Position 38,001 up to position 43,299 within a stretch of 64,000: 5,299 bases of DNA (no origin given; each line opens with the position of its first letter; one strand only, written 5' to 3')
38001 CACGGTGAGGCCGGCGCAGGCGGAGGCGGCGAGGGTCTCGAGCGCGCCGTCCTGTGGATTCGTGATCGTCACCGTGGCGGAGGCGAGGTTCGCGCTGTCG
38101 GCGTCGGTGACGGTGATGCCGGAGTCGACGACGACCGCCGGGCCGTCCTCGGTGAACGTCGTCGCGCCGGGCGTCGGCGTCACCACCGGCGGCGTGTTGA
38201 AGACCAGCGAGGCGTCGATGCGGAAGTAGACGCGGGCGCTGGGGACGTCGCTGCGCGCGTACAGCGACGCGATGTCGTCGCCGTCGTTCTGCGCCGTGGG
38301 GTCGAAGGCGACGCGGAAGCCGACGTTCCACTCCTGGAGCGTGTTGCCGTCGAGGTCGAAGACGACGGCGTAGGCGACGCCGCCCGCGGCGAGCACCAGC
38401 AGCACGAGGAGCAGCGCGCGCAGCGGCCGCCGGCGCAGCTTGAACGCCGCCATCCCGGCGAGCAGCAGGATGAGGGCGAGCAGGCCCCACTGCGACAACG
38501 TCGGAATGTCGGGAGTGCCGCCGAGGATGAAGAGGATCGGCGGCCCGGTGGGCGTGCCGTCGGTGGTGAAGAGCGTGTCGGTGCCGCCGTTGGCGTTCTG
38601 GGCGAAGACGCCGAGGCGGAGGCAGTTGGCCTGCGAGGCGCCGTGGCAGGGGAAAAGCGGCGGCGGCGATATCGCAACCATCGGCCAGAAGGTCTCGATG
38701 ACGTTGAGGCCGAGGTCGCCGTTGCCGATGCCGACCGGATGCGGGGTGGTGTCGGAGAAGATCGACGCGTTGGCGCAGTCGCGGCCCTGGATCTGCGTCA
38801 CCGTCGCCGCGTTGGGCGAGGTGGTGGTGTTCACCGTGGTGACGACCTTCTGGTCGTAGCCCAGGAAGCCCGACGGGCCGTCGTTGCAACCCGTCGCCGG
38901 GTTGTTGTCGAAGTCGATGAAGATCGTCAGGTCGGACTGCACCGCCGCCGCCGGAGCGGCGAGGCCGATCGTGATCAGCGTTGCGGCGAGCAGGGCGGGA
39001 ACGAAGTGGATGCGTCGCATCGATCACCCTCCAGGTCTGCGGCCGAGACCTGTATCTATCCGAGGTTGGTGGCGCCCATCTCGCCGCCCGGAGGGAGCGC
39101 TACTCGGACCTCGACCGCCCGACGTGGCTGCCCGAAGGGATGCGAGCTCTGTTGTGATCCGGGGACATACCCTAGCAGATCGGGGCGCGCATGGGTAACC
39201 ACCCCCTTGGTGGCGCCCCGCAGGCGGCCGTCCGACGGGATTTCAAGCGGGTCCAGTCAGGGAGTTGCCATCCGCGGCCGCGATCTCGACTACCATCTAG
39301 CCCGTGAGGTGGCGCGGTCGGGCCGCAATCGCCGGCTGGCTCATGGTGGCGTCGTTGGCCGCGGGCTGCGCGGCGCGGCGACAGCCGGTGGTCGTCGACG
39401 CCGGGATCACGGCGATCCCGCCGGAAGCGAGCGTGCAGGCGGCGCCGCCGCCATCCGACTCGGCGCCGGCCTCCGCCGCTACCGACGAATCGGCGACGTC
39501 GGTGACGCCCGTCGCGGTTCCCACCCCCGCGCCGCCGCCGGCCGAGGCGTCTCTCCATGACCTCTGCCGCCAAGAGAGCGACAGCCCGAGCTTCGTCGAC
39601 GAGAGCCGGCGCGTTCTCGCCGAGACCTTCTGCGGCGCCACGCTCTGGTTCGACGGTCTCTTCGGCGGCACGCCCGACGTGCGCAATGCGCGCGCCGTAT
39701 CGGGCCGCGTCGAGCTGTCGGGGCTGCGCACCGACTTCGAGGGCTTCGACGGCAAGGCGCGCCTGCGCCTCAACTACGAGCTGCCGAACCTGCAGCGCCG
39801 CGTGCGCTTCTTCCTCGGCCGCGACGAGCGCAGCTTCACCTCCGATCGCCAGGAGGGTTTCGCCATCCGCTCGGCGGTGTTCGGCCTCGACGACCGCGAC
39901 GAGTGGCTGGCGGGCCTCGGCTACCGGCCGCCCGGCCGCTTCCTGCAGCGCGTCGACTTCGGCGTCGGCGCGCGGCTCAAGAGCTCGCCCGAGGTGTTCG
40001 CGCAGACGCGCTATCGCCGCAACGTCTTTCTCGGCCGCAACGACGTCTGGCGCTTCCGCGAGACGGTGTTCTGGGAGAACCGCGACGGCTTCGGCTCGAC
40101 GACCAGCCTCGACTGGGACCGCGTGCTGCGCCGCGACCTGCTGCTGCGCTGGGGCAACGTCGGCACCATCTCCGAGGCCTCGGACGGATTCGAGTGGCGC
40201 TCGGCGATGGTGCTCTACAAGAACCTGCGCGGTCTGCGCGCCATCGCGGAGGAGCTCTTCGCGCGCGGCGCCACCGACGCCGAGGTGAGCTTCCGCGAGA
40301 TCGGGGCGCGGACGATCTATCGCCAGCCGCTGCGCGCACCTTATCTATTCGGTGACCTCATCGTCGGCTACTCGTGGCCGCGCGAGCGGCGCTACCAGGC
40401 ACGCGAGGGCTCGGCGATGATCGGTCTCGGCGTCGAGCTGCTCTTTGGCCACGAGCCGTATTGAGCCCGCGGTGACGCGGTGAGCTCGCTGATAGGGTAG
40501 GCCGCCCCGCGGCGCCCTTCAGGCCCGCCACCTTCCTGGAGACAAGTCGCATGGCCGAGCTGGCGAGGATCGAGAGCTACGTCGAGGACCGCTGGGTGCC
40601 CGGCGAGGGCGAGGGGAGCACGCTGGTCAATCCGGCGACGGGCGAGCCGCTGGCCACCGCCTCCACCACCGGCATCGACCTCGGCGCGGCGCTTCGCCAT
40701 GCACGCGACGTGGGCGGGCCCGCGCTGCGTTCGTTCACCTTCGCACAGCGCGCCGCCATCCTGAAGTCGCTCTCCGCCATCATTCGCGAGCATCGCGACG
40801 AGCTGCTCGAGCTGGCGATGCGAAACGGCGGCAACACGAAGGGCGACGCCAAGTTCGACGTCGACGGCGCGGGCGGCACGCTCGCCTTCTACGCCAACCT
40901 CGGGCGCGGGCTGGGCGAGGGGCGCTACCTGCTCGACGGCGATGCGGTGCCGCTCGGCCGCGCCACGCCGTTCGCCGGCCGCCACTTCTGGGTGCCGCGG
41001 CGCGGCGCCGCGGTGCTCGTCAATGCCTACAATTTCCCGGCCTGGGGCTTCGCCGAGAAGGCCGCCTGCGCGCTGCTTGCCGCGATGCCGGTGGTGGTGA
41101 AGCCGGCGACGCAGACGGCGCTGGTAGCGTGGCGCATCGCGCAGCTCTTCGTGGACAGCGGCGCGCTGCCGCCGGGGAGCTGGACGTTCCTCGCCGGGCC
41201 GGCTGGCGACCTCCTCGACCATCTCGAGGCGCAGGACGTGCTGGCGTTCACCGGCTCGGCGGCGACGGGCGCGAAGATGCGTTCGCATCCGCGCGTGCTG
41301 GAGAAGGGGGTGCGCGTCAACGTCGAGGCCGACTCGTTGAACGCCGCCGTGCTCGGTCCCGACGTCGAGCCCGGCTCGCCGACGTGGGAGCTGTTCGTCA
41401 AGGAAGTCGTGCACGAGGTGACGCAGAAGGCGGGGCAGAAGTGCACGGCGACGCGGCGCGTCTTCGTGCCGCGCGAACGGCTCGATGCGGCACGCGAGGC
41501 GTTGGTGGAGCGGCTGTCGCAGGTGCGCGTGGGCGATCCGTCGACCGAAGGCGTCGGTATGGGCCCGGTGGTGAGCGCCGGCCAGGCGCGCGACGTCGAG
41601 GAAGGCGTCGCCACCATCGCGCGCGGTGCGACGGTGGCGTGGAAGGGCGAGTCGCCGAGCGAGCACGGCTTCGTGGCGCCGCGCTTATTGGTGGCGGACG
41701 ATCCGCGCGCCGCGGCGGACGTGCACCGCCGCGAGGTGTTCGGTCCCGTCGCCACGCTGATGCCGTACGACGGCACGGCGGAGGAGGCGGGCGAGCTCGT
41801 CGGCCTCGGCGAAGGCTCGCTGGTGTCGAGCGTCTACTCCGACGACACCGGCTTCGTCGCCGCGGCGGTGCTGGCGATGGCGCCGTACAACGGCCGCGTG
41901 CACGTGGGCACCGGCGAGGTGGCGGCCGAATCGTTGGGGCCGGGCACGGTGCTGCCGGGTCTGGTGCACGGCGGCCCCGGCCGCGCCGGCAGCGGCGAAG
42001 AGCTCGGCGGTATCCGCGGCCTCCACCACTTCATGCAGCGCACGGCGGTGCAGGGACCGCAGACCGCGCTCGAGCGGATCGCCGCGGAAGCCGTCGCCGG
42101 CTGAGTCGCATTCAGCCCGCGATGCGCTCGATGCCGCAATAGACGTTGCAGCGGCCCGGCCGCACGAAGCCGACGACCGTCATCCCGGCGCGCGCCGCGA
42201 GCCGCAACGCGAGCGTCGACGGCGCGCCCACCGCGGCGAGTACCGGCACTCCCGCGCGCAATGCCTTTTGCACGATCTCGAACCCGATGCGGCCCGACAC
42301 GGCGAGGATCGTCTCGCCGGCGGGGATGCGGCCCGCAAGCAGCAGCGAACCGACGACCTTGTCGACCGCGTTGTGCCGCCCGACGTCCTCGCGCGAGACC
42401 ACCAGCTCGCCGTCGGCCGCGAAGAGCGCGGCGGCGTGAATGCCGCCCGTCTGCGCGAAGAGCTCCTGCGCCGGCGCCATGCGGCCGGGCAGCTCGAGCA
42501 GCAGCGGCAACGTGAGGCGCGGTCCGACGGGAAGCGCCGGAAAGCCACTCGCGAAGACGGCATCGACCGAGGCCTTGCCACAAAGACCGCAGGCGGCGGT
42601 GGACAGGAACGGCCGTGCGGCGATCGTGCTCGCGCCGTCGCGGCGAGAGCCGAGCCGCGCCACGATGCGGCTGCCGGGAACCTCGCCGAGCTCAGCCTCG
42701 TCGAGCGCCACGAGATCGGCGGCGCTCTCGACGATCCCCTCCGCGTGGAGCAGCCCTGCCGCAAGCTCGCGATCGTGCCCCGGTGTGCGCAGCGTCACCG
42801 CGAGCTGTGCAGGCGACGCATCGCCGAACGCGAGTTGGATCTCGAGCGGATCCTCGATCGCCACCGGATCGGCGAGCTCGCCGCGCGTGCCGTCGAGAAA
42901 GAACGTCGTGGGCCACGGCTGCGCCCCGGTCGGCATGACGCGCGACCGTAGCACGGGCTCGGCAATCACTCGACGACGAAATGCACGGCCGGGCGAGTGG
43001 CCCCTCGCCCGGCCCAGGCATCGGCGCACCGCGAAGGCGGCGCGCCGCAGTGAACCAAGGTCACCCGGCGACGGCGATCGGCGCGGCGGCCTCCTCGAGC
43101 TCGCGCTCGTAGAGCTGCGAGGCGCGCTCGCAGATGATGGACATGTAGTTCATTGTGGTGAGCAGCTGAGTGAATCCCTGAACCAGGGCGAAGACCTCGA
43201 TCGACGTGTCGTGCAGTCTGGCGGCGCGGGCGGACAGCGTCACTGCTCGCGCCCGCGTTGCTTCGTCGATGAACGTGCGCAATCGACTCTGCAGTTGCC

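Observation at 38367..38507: A complete IPTL-CTERM-like sorting signal lies inside the N-terminal region of the giant ORF, followed at once by a second signal peptide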

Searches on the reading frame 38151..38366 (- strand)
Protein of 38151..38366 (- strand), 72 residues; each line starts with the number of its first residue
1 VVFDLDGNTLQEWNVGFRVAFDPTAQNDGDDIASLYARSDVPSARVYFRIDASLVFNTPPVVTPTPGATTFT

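Call 64: predict_structure(alignment_id=A5)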
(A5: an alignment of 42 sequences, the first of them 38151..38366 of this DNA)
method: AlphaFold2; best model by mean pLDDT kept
length: 72 residues; sequences in the alignment: 42
mean_pLDDT: 87.1   pTM: 0.64
mean pLDDT of the five models: 87.1, 86.8, 86.4, 85.3, 84.6
residues with pLDDT >= 90: 36; 70-90: 31; 50-70: 5; < 50: 0
segments of 3 or more residues with pLDDT < 50: none
pLDDT, mean of each block of 10 residues (from residue 1): 80 94 91 95 94 84 77 60
secondary structure, 60 per line:
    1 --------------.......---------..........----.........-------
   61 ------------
elements in order: E18-21 E31-40 E45-53

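Call 66: fold_search(model_id=the predicted structure, library=pdb)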
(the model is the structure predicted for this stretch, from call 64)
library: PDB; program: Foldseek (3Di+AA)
matches with E <= 10: 84; with E <= 0.001: 0
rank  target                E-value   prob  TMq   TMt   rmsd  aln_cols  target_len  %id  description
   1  4c0d_B                1.7e+00  0.06  0.20  0.11  12.4        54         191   15  Structure of the NOT module of the human CCR4-NOT complex (CNOT1-CNOT2-CNOT3) (released 2013-10-09)
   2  9cuy_m                2.2e+00  0.06  0.22  0.11   8.4        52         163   15  Bacteriophage PhiTE extended baseplate (released 2025-04-16)
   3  9f5x_D                2.6e+00  0.05  0.16  0.08   8.6        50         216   18  Structure of the Chlamydomonas reinhardtii respiratory supercomplex I1 III2 IV2 (released 2025-03-12)
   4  2xc8_B                3.6e+00  0.06  0.25  0.18  14.0        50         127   16  Crystal structure of the gene 22 product of the Bacillus subtilis SPP1 phage (released 2010-06-09)
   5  7arc_C                3.9e+00  0.07  0.18  0.07   7.4        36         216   19  Cryo-EM structure of Polytomella Complex-I (peripheral arm) (released 2021-12-08)
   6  9a6n_B                3.9e+00  0.06  0.21  0.11  12.8        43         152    9  Integrative model of SOJ-NRDR by crosslinking MS and deep learning (released 2024-09-18)
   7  5wvz_A                4.7e+00  0.08  0.26  0.29   4.6        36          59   14  The crystal structure of Cren7 mutant L28F in complex with dsDNA (released 2017-04-26)
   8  3vu4_A                4.7e+00  0.08  0.23  0.06   4.1        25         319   12  Crystal structure of Kluyvelomyces marxianus Hsv2 (released 2012-07-04)
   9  8uep_1C               4.7e+00  0.06  0.19  0.08   7.2        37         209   16  In-situ complex I, Active-Q10 (State-alpha) (released 2024-06-19)
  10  9bwd_D                4.7e+00  0.06  0.18  0.07   7.3        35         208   17  Cryo-EM structure of respiratory supercomplex I (released 2025-08-06)
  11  5fu6_B                4.7e+00  0.05  0.23  0.13   5.9        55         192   13  NOT module of the human CCR4-NOT complex (Crystallization mutant) (released 2016-03-23)
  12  5iy6_I                4.7e+00  0.01  0.14  0.10  16.4        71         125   15  Human holo-PIC in the closed state (released 2016-05-18)
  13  3nrb_C                5.0e+00  0.18  0.33  0.09   4.0        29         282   21  Crystal structure of a formyltetrahydrofolate deformylase (purU, PP_1943) from PSEUDOMONAS PUTIDA KT2440 at 2.05 A res (released 2010-07-28)
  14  8dzj_B                5.0e+00  0.12  0.29  0.12   3.1        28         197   11  Cryo-EM structure of Acidibacillus sulfuroxidans Cas12f in complex with sgRNA and target DNA (released 2023-07-12)
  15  2z2r_B                5.0e+00  0.12  0.30  0.09   4.9        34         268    9  Nucleosome assembly proteins I (NAP-1, 74-365) (released 2008-03-11)
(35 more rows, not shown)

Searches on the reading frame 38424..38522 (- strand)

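Call 4: search_protein_families(library=ncbifam, proteins=[window:38424-38522:-], max_evalue=10)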
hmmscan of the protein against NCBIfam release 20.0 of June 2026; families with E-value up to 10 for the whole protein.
seq(33 aa): 7 families
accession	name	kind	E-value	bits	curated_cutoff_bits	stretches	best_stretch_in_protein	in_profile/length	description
TIGR04174.1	IPTL_CTERM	subfamily_domain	1.5e-08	34.7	20.5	1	6-32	1-27/27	IPTL-CTERM sorting domain-containing protein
NF033207.2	midcut_by_XrtH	subfamily_domain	1.8e-07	31.4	45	1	5-32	36-63/175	midcut-by-XrtH protein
TIGR03867.1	MprA_tail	equivalog_domain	0.0014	19.1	19.7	1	15-32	10-27/27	MprA protease, GlyGly-CTERM protein-sorting domain-containing form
NF058582.1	Microco_LAVTG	domain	0.0047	17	27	1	13-32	14-33/34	LAVTG motif-containing sortase-dependent surface protein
NF040681.2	GPS-CTERM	domain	0.011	16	28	1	13-33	9-28/28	GPS-CTERM domain-containing protein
TIGR02595.1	PEP_CTERM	domain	0.39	11.7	16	1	17-32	7-22/24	PEP-CTERM sorting domain-containing protein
TIGR03901.2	MYXO-CTERM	domain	0.81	10.1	20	1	13-32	15-32/34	MYXO-CTERM sorting domain-containing protein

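Call 5: search_protein_families(library=pfam, proteins=[window:38424-38522:-], max_evalue=10)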
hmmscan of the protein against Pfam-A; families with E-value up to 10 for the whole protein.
seq(33 aa): 3 families
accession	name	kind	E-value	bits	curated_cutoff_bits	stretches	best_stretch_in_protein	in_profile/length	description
PF18203.6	IPTL-CTERM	-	4.6e-09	36.4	20.8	1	6-31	3-28/28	IPTL-CTERM motif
PF05545.16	FixQ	-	0.068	13.6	29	1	11-30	12-31/49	Cbb3-type cytochrome oxidase component FixQ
PF07835.17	COX4_pro_2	-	0.25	12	22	1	9-27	27-45/46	Bacterial aa3 type cytochrome c oxidase subunit IV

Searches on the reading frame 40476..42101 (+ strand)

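Call 7: search_protein_families(library=ncbifam, proteins=[window:40476-42101:+], max_evalue=0.01)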
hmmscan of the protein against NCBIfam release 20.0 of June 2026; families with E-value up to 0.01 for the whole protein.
window:40476-42101:+ (542 aa): 38 families (the best 25 are shown)
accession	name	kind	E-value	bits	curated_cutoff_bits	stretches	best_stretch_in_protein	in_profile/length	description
NF008868.0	PRK11903.1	equivalog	1.5e-202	673.8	444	1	30-538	3-517/521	3,4-dehydroadipyl-CoA semialdehyde dehydrogenase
TIGR02278.1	PaaN-DH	equivalog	3.7e-168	560.8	562.8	1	32-539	1-507/664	phenylacetic acid degradation bifunctional protein PaaZ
NF010000.0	PRK13473.1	subfamily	4.2e-40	137.8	615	1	33-459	4-416/475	aminobutyraldehyde dehydrogenase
TIGR01804.1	BADH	equivalog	4.9e-38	130.8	668.6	1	40-458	6-414/467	betaine-aldehyde dehydrogenase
TIGR01780.1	SSADH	subfamily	1e-36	126.8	646.35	1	51-486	2-421/448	succinate-semialdehyde dehydrogenase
TIGR04284.1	aldehy_Rv0768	hypoth_equivalog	1.6e-36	126.4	775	1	35-482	4-438/480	aldehyde dehydrogenase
NF009725.0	PRK13252.1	equivalog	8.6e-36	123.4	593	1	31-436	6-401/488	betaine-aldehyde dehydrogenase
NF008869.0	PRK11904.1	equivalog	1.3e-35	122.5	747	1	43-532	560-1031/1042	bifunctional proline dehydrogenase/L-glutamate gamma-semialdehyde dehydrogenase PutA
NF006916.0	PRK09407.1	equivalog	1.4e-35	122.9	521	1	40-523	28-488/526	succinic semialdehyde dehydrogenase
NF007497.0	PRK10090.1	equivalog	1.7e-35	122.8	500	1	30-462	5-424/480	aldehyde dehydrogenase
NF042993.1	AlphKGSA_gudD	equivalog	1.9e-35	122.5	770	1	32-459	4-422/481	alpha-ketoglutaric semialdehyde dehydrogenase GucD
NF008415.0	PRK11241.1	equivalog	1.6e-34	119.4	828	1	27-506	6-465/482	NADP-dependent succinate-semialdehyde dehydrogenase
NF052305.1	DioxValDhHalo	equivalog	4.5e-33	114.9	750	1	32-458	5-421/483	2,5-dioxovalerate dehydrogenase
NF045735.1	PaDhStyDPseudo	equivalog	1.2e-31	110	850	1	38-479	9-443/483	phenylacetaldehyde dehydrogenase StyD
NF006915.0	PRK09406.1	equivalog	5.7e-31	107.9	730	1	51-521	6-450/457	NADP-dependent succinic semialdehyde dehydrogenase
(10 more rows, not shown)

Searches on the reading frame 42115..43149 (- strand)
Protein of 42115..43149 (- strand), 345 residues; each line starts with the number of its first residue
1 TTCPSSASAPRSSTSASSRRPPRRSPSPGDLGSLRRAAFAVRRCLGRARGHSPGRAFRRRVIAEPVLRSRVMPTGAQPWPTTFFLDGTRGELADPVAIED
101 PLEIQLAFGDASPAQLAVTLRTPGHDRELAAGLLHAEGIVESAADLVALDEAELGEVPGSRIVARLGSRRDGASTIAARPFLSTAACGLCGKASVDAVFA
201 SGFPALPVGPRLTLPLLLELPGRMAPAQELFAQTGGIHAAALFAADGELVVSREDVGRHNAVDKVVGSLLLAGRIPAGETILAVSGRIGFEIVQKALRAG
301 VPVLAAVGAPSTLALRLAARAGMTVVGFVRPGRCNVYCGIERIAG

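Call 7: search_protein_families(library=ncbifam, proteins=[window:42115-43149:-], max_evalue=0.01)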
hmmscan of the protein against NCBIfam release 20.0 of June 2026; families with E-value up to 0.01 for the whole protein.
window:42115-43149:- (345 aa): 2 families
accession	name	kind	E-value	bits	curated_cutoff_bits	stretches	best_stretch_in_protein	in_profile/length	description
NF001943.0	PRK00724.1-2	equivalog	6.9e-68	228.6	269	1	92-344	22-273/274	formate dehydrogenase accessory sulfurtransferase FdhD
TIGR00129.1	fdhD_narQ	equivalog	3.2e-41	141.3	140.9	1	120-343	24-235/237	formate dehydrogenase accessory sulfurtransferase FdhD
